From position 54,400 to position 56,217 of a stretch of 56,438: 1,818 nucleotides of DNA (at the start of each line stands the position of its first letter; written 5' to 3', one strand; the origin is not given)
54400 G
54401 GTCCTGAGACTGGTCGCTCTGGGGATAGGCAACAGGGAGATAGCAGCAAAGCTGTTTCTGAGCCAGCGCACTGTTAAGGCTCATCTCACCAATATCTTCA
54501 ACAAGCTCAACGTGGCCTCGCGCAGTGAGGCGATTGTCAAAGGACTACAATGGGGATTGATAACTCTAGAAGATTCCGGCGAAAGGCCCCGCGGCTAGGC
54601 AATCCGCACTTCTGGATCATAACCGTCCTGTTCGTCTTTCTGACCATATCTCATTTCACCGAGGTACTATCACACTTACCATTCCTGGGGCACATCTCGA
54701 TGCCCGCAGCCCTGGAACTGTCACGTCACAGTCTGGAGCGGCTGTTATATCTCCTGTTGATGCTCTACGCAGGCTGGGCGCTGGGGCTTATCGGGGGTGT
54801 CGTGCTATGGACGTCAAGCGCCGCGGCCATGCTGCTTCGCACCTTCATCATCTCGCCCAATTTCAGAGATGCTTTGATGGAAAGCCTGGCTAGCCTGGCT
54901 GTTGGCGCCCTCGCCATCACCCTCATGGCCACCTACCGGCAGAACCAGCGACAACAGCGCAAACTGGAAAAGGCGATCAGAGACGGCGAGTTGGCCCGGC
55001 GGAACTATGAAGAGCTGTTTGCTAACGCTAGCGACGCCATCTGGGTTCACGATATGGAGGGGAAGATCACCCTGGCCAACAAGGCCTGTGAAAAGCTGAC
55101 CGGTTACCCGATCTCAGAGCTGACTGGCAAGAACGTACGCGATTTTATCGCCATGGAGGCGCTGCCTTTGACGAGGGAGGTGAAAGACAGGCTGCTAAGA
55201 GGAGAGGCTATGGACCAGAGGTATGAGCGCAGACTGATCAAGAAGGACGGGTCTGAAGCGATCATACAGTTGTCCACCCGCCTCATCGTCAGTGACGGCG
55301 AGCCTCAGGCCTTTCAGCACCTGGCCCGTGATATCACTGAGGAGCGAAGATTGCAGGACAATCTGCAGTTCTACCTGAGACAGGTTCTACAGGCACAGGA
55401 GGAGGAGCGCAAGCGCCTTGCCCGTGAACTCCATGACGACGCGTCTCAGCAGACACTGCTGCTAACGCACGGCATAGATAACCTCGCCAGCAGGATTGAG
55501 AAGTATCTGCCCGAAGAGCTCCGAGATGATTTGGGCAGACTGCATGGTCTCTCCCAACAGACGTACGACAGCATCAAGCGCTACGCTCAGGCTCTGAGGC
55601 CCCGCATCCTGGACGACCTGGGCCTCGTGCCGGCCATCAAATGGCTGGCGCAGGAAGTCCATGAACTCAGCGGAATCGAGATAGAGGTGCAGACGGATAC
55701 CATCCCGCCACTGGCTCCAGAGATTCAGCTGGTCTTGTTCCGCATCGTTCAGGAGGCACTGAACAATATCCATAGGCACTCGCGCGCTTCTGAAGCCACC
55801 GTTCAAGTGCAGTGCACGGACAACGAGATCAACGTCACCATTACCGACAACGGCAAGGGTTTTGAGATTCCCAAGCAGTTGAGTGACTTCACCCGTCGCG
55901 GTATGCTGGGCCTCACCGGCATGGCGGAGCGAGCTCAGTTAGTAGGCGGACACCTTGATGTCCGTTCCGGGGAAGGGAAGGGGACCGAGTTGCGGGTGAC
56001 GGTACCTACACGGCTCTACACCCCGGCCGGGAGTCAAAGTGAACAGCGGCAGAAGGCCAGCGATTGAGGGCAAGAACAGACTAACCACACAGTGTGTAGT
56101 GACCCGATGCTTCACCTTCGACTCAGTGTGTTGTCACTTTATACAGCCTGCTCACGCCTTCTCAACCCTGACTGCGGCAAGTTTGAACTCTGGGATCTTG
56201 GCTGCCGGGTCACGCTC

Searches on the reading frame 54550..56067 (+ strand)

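Call 17: search_protein_families(library=pfam, proteins=[window:54550-56067:+], max_evalue=0.00001)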
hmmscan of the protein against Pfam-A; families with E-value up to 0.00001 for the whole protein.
window:54550-56067:+ (505 aa): 7 families
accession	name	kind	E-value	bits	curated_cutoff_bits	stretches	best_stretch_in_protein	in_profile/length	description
PF02518.31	HATPase_c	-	3.1e-15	57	26.4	1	395-487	5-109/111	Histidine kinase-, DNA gyrase B-, and HSP90-like ATPase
PF00989.32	PAS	-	2e-12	47.5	22.6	1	152-261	2-112/113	PAS fold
PF13426.13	PAS_9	-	5.4e-11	43.1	27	1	161-264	1-103/103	PAS domain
PF07730.19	HisKA_3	-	1.8e-09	38.4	24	1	286-352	1-66/68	Histidine kinase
PF13188.13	PAS_8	-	6.1e-09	35.9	21.8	1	153-197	3-44/65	PAS domain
PF08448.16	PAS_4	-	7.3e-09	36.3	23.1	1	158-267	2-110/110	PAS fold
PF08447.18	PAS_3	-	4.6e-07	30.5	25.6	1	175-255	3-85/89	PAS fold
